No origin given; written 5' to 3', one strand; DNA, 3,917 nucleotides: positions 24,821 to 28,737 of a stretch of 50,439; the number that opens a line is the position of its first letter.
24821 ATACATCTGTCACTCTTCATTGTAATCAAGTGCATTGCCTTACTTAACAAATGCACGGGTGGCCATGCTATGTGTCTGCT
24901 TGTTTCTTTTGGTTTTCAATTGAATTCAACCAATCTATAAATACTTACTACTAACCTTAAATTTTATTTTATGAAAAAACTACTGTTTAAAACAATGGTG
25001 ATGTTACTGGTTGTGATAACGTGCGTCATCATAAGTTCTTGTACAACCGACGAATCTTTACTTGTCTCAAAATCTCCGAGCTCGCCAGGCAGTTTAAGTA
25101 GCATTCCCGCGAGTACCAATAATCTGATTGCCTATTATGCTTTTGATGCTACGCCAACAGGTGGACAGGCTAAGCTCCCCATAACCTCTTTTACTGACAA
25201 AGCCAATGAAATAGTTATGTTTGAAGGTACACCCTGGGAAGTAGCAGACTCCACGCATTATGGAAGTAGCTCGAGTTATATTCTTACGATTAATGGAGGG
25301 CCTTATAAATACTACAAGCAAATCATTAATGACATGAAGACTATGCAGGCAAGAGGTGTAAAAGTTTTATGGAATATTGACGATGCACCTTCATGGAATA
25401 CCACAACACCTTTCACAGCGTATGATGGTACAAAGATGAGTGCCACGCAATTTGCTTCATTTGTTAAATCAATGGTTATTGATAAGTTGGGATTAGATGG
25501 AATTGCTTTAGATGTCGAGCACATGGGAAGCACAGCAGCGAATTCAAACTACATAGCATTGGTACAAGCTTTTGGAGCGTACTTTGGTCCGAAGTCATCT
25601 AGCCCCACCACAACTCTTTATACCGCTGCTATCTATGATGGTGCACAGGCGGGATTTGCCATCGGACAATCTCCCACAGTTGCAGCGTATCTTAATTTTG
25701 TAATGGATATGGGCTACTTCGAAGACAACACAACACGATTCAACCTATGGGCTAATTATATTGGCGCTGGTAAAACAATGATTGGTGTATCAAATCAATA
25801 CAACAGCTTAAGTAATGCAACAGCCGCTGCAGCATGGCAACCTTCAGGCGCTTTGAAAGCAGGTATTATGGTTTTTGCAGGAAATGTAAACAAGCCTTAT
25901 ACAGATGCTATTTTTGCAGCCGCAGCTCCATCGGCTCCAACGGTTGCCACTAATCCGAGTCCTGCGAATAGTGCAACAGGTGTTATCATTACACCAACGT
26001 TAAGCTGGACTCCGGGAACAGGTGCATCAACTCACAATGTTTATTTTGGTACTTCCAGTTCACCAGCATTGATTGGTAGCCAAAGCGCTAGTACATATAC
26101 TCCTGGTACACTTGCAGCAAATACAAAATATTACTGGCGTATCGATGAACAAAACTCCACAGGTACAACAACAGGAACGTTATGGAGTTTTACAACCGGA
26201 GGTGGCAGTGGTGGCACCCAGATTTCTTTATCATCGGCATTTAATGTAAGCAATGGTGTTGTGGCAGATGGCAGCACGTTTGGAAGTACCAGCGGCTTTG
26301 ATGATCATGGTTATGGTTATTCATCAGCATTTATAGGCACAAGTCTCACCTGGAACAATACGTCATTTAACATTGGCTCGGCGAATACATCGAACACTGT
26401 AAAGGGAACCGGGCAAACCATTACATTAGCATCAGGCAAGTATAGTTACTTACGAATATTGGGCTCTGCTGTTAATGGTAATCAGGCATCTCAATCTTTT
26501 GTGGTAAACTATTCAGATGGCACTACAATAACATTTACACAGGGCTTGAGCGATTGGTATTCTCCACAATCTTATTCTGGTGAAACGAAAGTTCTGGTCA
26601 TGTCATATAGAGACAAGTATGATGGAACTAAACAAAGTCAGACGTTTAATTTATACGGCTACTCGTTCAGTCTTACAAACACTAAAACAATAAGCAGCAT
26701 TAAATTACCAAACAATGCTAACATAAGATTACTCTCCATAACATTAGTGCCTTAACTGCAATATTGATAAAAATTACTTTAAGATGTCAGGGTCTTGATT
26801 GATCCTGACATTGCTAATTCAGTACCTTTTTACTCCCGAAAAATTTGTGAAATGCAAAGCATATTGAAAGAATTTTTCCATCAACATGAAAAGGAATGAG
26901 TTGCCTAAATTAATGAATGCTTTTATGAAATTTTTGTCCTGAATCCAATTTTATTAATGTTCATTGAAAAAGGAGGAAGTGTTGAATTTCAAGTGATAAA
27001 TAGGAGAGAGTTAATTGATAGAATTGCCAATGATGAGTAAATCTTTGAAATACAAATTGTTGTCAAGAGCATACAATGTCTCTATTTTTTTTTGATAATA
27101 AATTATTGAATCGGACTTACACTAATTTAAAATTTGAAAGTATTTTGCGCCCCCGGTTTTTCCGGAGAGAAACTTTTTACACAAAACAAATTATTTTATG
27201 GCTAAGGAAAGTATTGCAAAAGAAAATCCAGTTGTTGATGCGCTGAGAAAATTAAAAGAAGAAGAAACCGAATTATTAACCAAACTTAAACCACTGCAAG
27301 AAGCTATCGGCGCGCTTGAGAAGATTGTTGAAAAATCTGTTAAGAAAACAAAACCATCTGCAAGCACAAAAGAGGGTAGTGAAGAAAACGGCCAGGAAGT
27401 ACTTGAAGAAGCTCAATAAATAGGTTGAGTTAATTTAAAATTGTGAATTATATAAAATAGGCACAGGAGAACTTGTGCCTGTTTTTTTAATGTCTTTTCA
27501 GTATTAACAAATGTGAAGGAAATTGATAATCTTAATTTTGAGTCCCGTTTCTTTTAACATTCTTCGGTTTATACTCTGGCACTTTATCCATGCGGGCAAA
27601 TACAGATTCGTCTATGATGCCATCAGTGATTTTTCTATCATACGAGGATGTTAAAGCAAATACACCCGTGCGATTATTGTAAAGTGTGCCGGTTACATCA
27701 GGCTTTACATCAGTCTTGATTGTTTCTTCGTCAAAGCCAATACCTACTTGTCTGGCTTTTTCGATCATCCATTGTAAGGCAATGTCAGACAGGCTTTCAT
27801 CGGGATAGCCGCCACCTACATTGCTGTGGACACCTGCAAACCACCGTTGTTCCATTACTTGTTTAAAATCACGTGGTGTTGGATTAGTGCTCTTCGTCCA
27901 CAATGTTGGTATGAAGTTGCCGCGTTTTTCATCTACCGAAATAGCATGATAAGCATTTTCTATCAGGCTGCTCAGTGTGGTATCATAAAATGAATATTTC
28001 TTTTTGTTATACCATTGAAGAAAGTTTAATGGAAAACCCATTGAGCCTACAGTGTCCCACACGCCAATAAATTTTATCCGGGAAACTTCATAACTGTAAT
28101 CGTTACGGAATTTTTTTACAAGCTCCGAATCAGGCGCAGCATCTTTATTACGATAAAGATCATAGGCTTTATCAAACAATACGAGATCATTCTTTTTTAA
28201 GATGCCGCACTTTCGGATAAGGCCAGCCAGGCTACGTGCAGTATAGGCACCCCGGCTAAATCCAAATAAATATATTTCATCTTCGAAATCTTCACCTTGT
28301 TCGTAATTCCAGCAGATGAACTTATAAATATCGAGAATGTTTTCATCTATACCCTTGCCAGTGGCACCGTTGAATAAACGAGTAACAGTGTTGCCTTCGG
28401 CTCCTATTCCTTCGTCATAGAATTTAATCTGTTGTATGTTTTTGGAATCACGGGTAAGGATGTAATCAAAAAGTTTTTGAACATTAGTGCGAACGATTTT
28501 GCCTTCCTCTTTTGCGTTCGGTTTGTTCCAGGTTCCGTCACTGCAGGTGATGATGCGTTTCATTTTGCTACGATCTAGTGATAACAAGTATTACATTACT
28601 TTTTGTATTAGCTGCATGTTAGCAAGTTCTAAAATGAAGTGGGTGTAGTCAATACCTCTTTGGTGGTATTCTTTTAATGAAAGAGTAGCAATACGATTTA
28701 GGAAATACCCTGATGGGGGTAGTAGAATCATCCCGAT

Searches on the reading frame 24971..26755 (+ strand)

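Call 5: search_protein_families(library=pfam, proteins=[window:24971-26755:+], max_evalue=0.001)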
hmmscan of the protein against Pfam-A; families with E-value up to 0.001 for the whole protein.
window:24971-26755:+ (594 aa): 1 family
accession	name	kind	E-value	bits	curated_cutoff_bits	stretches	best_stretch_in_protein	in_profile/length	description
PF23916.1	TIM-barrel_EndoS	-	8.1e-12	45.8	27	1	122-300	52-237/238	Endo-beta-N-acetylglucosaminidase EndoS TIM-barrel domain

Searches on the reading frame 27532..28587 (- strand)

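Call 39: search_protein_families(library=pfam, proteins=[window:27532-28587:-], max_evalue=0.00001)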
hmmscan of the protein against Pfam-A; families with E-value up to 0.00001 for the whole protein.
window:27532-28587:- (351 aa): 1 family
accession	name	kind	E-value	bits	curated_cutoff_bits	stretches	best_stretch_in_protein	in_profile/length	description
PF09994.14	T6SS_Tle1-like_cat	-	1.3e-85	287.7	27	1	10-276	1-286/287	T6SS, Phospholipase effector Tle1-like, catalytic domain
